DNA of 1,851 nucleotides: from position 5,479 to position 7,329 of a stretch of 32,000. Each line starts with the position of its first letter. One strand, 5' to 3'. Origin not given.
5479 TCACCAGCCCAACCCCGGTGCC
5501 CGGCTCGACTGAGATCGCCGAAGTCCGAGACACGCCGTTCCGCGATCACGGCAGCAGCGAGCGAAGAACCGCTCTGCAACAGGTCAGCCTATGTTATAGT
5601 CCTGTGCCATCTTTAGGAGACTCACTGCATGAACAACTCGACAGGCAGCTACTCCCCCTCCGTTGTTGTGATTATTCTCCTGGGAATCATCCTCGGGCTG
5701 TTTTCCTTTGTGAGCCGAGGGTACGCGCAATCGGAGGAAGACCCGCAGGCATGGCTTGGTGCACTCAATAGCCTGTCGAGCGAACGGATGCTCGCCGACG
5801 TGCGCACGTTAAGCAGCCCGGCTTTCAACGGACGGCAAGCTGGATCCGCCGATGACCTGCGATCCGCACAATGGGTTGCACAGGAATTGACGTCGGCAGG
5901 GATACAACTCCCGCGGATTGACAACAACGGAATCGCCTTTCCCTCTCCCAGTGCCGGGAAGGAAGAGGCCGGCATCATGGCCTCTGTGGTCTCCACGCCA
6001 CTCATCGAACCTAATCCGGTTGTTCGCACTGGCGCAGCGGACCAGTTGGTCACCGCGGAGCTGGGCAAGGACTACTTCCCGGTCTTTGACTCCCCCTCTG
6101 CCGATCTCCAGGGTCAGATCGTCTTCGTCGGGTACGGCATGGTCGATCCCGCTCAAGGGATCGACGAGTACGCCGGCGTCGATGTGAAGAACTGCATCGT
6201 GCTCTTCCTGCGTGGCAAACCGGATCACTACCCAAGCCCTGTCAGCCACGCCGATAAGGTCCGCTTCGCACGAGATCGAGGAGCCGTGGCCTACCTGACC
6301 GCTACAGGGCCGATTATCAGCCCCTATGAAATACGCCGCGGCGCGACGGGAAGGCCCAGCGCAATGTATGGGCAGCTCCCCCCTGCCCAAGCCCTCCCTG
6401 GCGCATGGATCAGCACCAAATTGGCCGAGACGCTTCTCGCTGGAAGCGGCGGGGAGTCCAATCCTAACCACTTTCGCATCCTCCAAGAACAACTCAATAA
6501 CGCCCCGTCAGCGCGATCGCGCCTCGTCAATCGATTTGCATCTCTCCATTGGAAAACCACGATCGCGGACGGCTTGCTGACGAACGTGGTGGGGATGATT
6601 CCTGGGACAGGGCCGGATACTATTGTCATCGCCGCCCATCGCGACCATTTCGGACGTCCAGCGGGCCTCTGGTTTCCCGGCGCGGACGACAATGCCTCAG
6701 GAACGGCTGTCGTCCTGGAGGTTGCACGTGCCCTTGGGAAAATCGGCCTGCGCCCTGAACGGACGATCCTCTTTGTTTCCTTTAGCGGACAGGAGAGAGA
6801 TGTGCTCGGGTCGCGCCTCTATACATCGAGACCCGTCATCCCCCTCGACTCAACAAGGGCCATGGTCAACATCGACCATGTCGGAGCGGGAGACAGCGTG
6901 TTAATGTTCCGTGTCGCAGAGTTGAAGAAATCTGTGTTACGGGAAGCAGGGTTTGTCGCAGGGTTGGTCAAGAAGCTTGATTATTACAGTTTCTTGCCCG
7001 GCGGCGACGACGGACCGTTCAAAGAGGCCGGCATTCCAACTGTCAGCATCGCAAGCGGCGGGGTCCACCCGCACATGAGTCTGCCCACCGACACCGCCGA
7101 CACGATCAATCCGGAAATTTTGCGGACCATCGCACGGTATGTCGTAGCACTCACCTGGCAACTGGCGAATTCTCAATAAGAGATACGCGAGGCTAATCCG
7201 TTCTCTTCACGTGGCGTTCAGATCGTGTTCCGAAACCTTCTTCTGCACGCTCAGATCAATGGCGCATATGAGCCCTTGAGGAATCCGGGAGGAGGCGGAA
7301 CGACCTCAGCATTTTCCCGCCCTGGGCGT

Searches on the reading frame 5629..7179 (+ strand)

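Call 51: search_protein_families(library=pfam, proteins=[window:5629-7179:+], max_evalue=0.00001)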
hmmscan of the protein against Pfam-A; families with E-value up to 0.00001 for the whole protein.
window:5629-7179:+ (516 aa): 1 family
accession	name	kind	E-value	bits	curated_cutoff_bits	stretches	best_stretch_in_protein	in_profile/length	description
PF04389.22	Peptidase_M28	-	3.5e-30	105.6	21.3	1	319-508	1-192/193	Peptidase family M28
